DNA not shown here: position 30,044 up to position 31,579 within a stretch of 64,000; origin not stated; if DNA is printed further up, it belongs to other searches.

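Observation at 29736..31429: Unassigned 411-aa protein coupled to a minimal 150-aa PD-(D/E)xK protein as the putative effector pair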

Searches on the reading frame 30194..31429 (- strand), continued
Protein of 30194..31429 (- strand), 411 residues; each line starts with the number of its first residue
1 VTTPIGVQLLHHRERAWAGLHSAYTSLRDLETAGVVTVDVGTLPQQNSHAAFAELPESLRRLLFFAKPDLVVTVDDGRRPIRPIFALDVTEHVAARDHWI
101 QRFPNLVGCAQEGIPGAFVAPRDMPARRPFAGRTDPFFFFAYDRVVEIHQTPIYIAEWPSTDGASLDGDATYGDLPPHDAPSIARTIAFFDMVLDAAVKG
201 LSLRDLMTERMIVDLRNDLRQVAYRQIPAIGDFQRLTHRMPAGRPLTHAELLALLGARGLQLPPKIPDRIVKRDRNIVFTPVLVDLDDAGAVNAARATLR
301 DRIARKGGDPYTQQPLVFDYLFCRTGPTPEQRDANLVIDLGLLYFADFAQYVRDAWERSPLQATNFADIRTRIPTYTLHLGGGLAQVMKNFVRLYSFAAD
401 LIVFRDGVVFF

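Call 37: search_solved_structures(query=A1, max_evalue=10, show_alignments=3)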
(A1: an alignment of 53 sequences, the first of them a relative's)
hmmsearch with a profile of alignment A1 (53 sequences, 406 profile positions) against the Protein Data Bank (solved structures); distinct sequences matched with E-value up to 10: 3.
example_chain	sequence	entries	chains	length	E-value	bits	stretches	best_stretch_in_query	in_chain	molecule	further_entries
6jqa_A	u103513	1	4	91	0.0041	19.5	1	193-260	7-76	Phytoplasmal effector causing phyllody 1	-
1tvj_A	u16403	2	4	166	0.53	12.6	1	261-309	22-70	Cofilin | Cofilin-2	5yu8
1hdm_B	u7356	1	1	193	0.76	12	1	66-111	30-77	PROTEIN (CLASS II HISTOCOMPATIBILITY ANTIGEN, M BETA CHAIN)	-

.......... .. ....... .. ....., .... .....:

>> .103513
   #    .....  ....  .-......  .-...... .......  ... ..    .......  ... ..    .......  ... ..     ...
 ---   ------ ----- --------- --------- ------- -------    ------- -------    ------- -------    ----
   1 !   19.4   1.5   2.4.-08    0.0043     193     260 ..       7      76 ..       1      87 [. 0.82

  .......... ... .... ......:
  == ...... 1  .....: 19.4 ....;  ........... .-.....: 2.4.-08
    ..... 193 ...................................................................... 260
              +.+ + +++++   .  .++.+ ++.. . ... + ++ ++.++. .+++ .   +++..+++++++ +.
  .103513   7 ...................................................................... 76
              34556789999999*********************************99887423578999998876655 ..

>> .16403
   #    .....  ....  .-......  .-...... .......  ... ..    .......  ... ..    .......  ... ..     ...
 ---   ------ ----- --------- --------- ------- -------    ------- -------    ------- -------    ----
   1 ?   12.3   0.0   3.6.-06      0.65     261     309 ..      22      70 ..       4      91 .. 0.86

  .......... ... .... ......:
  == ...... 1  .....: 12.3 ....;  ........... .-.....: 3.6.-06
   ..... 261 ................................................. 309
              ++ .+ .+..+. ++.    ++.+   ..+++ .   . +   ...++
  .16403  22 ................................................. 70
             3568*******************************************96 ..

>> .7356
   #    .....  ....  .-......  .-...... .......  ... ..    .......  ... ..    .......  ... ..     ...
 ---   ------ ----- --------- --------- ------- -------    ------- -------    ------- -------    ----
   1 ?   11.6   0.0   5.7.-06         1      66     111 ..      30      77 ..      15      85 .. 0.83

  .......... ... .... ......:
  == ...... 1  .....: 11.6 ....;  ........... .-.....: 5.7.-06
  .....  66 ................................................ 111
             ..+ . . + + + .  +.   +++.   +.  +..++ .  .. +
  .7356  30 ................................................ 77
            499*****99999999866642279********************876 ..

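Call 47: find_encoding_contigs(protein=window:30194-31429:-, flank=8000, max_places=3)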
Protein window:30194-31429:- (411 aa): no gene with exactly this product is on record in the collection.

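Call 53: search_solved_structures(query=P0190, max_evalue=1, show_alignments=1)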
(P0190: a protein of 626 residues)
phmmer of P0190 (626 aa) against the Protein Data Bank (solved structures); distinct sequences matched with E-value up to 1: 0.

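Call 54: search_solved_structures(query=P0194, max_evalue=1, show_alignments=1)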
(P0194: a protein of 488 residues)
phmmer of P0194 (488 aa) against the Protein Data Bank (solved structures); distinct sequences matched with E-value up to 1: 0.

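Call 56: find_encoding_contigs(protein=P0123, flank=5000, max_places=2)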
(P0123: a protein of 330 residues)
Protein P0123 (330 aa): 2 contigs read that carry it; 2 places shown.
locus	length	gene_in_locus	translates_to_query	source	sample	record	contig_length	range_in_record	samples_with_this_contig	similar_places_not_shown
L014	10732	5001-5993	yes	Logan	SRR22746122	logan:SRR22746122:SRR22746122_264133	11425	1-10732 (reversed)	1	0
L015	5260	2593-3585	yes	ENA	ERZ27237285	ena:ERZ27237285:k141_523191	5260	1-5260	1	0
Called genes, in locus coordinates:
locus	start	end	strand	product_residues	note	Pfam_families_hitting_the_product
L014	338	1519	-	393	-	PF06508:QueC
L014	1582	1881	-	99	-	-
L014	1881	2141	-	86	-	-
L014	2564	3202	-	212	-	-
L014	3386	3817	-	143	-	-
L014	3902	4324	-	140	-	-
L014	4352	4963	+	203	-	-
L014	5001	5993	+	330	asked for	-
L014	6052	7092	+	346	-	-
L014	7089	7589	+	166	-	-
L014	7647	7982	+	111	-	-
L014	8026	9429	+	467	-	-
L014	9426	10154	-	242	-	PF00730:HhH-GPD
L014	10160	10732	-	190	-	?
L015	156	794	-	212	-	-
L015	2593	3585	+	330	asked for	-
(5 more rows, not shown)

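Call 60: search_dna_similar(query=window:30194-31429:-, collection=plasmids, mode=protein, max_rows=10)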
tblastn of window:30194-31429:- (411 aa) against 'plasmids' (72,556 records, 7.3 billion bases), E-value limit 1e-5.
No match.

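Call 66: search_solved_structures(query=A4, max_evalue=10, show_alignments=3)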
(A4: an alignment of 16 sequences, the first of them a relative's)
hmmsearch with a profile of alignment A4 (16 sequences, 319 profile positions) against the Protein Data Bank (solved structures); distinct sequences matched with E-value up to 10: 0.

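Call 67: find_encoding_contigs(protein=P0009, flank=6000, max_places=2)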
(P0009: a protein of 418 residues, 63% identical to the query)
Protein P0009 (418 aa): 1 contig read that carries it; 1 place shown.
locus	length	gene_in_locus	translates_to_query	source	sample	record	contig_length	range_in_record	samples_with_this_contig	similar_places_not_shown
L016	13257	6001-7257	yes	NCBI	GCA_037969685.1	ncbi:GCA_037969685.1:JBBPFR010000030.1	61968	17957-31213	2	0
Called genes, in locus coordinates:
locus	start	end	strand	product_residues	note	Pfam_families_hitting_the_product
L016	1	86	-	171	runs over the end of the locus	PF03551:PadR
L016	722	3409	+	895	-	PF28598:PDH_E1_N, PF00456:Transketolase_N (weak), PF17831:PDH_E1_M, PF22613:Transketolase_C_1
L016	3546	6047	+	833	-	PF01555:N6_N4_Mtase, PF01170:UPF0020 (weak), PF03602:Cons_hypoth95 (faint), PF13847:Methyltransf_31 (faint), PF01555:N6_N4_Mtase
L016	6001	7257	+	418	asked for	-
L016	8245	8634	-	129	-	-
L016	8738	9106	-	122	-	-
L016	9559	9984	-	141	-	PF03544:TonB_C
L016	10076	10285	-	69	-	-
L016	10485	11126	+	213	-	PF07791:Imm11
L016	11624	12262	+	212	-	PF07791:Imm11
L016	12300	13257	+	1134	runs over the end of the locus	PF20410:X-Tfes_XVIPCD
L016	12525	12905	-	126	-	-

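Call 68: find_encoding_contigs(protein=P0003, flank=6000, max_places=2)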
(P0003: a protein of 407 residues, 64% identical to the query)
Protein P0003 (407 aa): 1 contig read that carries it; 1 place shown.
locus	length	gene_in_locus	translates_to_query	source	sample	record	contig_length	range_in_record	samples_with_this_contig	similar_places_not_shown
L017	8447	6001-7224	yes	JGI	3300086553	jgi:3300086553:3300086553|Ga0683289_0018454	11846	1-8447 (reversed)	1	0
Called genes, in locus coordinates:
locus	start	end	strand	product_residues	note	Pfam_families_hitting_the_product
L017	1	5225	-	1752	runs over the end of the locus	PF00270:DEAD, PF00271:Helicase_C, PF09369:MZB (weak)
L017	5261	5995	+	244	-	-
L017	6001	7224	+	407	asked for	-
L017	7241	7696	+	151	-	-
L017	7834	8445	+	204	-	?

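Call 69: find_encoding_contigs(protein=P0014, flank=6000, max_places=2)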
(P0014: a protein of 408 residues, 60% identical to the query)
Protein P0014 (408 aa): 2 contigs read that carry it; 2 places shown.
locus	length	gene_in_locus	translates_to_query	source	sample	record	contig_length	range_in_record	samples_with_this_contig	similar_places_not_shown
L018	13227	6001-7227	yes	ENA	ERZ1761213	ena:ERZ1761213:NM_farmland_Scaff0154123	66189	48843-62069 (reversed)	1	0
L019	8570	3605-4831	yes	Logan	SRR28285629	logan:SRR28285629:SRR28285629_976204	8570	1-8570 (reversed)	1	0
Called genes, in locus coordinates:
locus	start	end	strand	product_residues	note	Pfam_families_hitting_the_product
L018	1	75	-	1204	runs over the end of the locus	PF00873:ACR_tran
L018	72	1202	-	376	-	PF00364:Biotin_lipoyl (faint), PF25919:BSH_CusB (faint), PF25917:BSH_RND, PF25973:BSH_CzcB, PF25876:HH_MFP_RND (weak), PF25893:HH_CzcB, PF25954:Beta-barrel_RND_2, PF25989:YknX_C (weak)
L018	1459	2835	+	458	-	PF02321:OEP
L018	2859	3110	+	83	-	PF03683:UPF0175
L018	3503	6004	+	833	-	PF01555:N6_N4_Mtase, PF01170:UPF0020 (faint), PF03602:Cons_hypoth95 (faint)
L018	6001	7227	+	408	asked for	-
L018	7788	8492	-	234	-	-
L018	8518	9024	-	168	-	-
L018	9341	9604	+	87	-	PF14076:DUF4258 (weak)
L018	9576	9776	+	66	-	PF10049:DUF2283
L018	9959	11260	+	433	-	PF25917:BSH_RND, PF25919:BSH_CusB (weak)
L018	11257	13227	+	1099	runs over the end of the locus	PF00873:ACR_tran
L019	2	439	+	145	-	?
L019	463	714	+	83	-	PF03683:UPF0175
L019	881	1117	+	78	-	-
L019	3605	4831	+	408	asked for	-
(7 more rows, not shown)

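Call 76: search_protein_families(library=padloc, alignment_id=A1, max_evalue=0.1)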
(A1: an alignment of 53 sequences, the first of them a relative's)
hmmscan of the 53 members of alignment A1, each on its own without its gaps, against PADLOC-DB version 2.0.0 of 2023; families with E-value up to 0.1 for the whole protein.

A. member 1, P0001 (411 aa): 1 family
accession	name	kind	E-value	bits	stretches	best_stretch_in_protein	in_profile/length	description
PDLC03392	REase_II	-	0.0053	13.5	1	48-117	62-128/488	Type II nicking endonuclease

B. families by the number of members that match (of 53 scanned): 2 families
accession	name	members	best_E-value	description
PDLC03392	REase_II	52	6.3e-08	Type II nicking endonuclease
PDLC03350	MTase_II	1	0.047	Type II methyltransferase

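Call 77: search_protein_families(library=padloc, alignment_id=A4, max_evalue=0.1)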
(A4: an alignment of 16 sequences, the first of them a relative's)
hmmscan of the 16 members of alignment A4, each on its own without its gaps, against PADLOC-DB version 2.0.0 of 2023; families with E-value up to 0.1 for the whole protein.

A. member 1, P0116 (321 aa): 1 family
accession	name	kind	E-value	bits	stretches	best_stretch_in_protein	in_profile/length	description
PDLC03392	REase_II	-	4.4e-06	23.6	1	39-100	68-131/488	Type II nicking endonuclease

B. families by the number of members that match (of 16 scanned): 3 families
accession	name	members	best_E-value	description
PDLC03392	REase_II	11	4.3e-08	Type II nicking endonuclease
PDLC00294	PtuA1|PtuA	1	0.031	AAA ATPase domain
PDLC04094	SIR2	1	0.049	-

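Call 79: find_encoding_contigs(protein=P0002, flank=5000, max_places=1)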
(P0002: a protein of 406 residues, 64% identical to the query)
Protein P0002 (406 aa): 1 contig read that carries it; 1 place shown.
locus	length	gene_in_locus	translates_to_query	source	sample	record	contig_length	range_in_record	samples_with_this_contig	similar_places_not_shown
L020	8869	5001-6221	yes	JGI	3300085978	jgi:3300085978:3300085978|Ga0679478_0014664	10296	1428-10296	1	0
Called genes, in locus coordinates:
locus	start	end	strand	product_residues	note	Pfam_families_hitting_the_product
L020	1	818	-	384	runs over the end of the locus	PF00072:Response_reg, PF00211:Guanylate_cyc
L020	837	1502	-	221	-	PF13489:Methyltransf_23, PF08241:Methyltransf_11, PF08242:Methyltransf_12, PF13649:Methyltransf_25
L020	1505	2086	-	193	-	PF01872:RibD_C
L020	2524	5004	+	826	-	PF01555:N6_N4_Mtase, PF01170:UPF0020 (faint), PF03602:Cons_hypoth95 (faint), PF01555:N6_N4_Mtase (weak)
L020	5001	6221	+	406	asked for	-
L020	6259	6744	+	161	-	-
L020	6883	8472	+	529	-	PF01663:Phosphodiest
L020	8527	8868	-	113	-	?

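Call 80: find_encoding_contigs(protein=P0004, flank=5000, max_places=1)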
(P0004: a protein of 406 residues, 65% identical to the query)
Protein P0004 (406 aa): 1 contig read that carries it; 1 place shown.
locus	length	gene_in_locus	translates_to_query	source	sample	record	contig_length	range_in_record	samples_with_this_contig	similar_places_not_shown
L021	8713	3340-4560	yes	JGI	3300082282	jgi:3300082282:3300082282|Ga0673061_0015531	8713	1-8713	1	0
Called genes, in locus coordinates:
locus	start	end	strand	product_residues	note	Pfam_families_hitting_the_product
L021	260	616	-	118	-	PF13560:HTH_31 (weak), PF01381:HTH_3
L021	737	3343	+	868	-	PF01555:N6_N4_Mtase, PF01170:UPF0020 (weak), PF03602:Cons_hypoth95 (faint), PF01555:N6_N4_Mtase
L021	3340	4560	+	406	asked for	-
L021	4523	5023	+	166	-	-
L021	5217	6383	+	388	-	PF04313:HSDR_N (faint), PF18755:RAMA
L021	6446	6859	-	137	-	-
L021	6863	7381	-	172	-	-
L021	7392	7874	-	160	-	-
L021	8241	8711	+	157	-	?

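Call 81: find_encoding_contigs(protein=P0008, flank=5000, max_places=1)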
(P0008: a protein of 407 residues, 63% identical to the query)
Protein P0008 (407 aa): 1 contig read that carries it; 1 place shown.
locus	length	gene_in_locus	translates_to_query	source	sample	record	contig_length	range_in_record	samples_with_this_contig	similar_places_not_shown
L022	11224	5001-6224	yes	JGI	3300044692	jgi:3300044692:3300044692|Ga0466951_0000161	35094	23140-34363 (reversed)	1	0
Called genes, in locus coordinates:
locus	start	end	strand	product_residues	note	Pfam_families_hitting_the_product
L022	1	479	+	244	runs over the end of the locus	PF05988:DUF899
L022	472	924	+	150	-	PF10604:Polyketide_cyc2 (weak), PF08327:AHSA1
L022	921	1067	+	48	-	-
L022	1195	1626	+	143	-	-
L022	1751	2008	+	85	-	PF00216:Bac_DNA_binding, PF18291:HU-HIG (weak)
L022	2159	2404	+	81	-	-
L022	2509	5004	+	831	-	PF01555:N6_N4_Mtase, PF01170:UPF0020 (weak), PF03602:Cons_hypoth95 (faint), PF01555:N6_N4_Mtase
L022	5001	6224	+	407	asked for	-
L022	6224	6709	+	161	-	-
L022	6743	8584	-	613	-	PF00933:Glyco_hydro_3, PF01915:Glyco_hydro_3_C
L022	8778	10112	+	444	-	PF00561:Abhydrolase_1, PF12146:Hydrolase_4, PF00211:Guanylate_cyc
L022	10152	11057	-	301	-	PF28530:DUF8426 (weak)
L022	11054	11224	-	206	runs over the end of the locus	-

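Call 89: list_cluster_members(proteins=[P0071])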
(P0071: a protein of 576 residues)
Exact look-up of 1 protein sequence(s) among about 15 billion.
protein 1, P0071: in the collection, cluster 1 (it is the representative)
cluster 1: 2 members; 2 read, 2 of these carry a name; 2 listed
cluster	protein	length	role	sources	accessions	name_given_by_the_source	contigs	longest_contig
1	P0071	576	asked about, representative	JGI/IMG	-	hypothetical protein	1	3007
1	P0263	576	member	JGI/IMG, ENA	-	hypothetical protein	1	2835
